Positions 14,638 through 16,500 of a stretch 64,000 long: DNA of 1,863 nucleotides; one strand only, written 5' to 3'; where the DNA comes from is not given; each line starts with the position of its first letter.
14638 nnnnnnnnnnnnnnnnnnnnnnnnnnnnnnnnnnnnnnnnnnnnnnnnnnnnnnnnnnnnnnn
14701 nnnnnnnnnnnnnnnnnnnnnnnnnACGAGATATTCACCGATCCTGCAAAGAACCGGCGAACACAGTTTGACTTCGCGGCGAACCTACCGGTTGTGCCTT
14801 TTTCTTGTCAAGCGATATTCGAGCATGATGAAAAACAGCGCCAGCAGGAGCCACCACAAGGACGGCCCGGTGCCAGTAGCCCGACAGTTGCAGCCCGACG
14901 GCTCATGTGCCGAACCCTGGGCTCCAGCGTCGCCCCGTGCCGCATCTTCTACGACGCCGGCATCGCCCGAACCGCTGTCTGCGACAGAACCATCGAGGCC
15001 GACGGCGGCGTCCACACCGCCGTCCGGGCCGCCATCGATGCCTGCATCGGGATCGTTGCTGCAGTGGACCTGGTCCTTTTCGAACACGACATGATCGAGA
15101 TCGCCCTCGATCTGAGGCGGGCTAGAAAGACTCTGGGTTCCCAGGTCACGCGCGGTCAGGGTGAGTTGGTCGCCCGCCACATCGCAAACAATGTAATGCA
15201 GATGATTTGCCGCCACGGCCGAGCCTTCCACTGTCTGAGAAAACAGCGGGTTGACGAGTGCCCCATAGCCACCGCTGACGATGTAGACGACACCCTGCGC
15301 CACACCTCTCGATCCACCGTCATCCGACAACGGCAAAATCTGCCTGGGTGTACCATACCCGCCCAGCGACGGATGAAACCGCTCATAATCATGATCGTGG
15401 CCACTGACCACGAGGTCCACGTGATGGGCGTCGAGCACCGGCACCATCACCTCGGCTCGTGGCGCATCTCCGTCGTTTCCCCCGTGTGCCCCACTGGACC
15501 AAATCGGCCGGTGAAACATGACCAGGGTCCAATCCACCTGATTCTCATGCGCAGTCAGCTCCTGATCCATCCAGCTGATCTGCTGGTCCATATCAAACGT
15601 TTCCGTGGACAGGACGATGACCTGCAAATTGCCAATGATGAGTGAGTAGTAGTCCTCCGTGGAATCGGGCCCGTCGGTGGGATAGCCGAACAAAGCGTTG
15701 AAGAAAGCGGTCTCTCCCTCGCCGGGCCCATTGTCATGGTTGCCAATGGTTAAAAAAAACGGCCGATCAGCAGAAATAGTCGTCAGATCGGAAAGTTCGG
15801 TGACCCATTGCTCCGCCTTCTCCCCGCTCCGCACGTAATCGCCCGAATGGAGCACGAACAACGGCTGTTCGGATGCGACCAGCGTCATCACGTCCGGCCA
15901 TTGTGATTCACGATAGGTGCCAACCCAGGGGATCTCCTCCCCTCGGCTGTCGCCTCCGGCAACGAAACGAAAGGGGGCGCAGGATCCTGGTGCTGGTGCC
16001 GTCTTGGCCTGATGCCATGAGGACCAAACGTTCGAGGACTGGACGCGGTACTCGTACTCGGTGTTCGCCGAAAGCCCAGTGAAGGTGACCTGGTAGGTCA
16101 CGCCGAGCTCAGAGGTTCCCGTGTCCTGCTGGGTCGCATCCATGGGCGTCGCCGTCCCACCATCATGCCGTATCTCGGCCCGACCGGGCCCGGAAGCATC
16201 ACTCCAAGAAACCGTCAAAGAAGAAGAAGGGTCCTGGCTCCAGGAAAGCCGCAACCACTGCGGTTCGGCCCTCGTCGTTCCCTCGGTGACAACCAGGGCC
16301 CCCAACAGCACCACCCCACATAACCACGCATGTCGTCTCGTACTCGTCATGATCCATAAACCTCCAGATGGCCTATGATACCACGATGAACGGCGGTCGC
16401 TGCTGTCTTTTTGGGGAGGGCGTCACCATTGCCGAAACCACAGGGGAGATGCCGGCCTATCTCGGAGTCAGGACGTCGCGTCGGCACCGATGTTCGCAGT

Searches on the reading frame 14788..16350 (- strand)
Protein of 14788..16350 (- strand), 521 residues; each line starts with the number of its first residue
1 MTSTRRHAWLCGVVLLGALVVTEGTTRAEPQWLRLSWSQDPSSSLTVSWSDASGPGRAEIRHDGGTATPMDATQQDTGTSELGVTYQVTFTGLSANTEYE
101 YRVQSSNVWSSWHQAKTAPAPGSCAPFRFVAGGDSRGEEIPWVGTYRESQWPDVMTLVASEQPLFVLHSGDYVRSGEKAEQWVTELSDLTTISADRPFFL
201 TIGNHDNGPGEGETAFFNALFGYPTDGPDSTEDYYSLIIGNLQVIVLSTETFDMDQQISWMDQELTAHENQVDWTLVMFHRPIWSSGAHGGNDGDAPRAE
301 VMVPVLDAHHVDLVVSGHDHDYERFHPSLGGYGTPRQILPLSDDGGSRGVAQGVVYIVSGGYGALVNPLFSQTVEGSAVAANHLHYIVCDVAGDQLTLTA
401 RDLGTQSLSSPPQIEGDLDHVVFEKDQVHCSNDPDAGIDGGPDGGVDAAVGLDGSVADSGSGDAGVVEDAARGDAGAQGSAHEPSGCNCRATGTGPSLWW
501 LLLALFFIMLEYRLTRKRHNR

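Call 31: search_protein_families(library=pfam, proteins=[window:14788-16350:-], max_evalue=0.0001)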
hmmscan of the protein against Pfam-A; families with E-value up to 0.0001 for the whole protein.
window:14788-16350:- (521 aa): 2 families
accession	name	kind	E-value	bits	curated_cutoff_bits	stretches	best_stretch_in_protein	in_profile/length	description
PF00149.33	Metallophos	-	8.1e-18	66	21.5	1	149-322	13-191/191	Calcineurin-like phosphoesterase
PF16656.11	Pur_ac_phosph_N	-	1.2e-12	48.6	30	1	30-117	1-93/93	Purple acid Phosphatase, N-terminal domain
